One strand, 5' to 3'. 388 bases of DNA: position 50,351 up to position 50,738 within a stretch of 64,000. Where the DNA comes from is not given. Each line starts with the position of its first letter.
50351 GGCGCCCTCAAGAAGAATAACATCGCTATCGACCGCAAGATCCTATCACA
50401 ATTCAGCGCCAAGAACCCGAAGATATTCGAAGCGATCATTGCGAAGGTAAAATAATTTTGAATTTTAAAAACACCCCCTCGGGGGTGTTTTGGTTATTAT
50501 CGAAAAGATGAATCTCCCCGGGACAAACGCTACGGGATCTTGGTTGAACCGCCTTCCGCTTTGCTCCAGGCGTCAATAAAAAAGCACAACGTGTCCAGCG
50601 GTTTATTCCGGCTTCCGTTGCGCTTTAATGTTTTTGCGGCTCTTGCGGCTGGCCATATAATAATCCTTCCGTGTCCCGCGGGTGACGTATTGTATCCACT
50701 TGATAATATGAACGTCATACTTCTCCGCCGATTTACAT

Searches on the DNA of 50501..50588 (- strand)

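Call 93: build_rna_model(alignment_id=A3, structure=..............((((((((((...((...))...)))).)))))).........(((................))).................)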
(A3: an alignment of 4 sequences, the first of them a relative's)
Model R1 built from alignment A3 (4 sequences, 96 columns); structure: as given.
model positions 87; base pairs 15; branch points 1; effective number of sequences 1.59; information 0.654 bits per position. Calibrated on 0.2 Mb of random sequence (short: E-values are rough).
structure used (alignment columns):
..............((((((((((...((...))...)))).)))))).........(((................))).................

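Call 94: search_with_rna_model(model_id=R1, sources=[window, L044, L047, L049, L051, L055, L057, L058, L059, L060, L063, L066, L067, L045], max_evalue=10)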
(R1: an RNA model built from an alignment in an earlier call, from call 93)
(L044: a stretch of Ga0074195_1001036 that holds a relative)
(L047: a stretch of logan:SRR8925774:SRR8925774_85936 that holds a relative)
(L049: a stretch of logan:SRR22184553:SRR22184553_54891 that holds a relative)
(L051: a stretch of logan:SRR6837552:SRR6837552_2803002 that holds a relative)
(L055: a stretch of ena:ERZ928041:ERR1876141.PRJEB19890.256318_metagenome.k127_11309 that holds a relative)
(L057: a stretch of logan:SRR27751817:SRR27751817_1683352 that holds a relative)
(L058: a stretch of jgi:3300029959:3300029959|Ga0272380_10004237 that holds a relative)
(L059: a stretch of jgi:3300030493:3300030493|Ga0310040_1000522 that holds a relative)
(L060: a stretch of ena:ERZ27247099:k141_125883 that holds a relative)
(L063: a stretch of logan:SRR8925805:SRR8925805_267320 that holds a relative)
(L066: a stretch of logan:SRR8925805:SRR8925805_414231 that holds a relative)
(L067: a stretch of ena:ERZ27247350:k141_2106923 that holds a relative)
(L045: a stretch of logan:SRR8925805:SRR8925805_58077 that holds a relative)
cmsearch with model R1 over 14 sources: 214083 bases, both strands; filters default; matches with E-value up to 10: 8.
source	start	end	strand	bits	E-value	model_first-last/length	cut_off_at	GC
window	50501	50587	-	98.7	4.1e-32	1-87/87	no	0.52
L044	9826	9917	+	90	5.9e-29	1-87/87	no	0.5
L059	18765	18856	+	90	5.9e-29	1-87/87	no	0.5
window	16792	16879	-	77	3e-24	1-87/87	no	0.59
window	34522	34606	-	68.9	2.4e-21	1-87/87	no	0.55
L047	1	60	+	53.7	7.7e-16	26-87/87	5'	0.5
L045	8481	8517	-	35.1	4e-09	51-87/87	5'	0.54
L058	2075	2132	-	18.5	0.0042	1-87/87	no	0.41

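Call 95: search_with_rna_model(model_id=R1, source=L058, start=1700, end=2900, max_evalue=10, filters=off, show_alignments=2)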
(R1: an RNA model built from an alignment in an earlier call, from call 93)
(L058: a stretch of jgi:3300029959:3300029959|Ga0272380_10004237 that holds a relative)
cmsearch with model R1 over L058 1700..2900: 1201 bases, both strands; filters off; matches with E-value up to 10: 10.
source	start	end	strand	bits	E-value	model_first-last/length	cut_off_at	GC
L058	2075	2132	-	18.5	2.4e-05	1-87/87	no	0.41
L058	2430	2501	+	6.5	0.52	1-87/87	no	0.29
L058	2541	2563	+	4.4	2.9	1-87/87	no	0.13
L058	2406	2427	+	4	4.1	1-87/87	no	0.18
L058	2833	2856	+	3.8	4.6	1-87/87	no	0.29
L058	1785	1804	+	3.7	5.4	1-87/87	no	0.15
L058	1715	1754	-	3.5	6.3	1-87/87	no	0.22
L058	1721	1745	+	3.4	6.8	1-87/87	no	0.08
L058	2504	2537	-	3.3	7.2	1-87/87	no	0.18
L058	2052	2085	+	3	9.3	1-87/87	no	0.15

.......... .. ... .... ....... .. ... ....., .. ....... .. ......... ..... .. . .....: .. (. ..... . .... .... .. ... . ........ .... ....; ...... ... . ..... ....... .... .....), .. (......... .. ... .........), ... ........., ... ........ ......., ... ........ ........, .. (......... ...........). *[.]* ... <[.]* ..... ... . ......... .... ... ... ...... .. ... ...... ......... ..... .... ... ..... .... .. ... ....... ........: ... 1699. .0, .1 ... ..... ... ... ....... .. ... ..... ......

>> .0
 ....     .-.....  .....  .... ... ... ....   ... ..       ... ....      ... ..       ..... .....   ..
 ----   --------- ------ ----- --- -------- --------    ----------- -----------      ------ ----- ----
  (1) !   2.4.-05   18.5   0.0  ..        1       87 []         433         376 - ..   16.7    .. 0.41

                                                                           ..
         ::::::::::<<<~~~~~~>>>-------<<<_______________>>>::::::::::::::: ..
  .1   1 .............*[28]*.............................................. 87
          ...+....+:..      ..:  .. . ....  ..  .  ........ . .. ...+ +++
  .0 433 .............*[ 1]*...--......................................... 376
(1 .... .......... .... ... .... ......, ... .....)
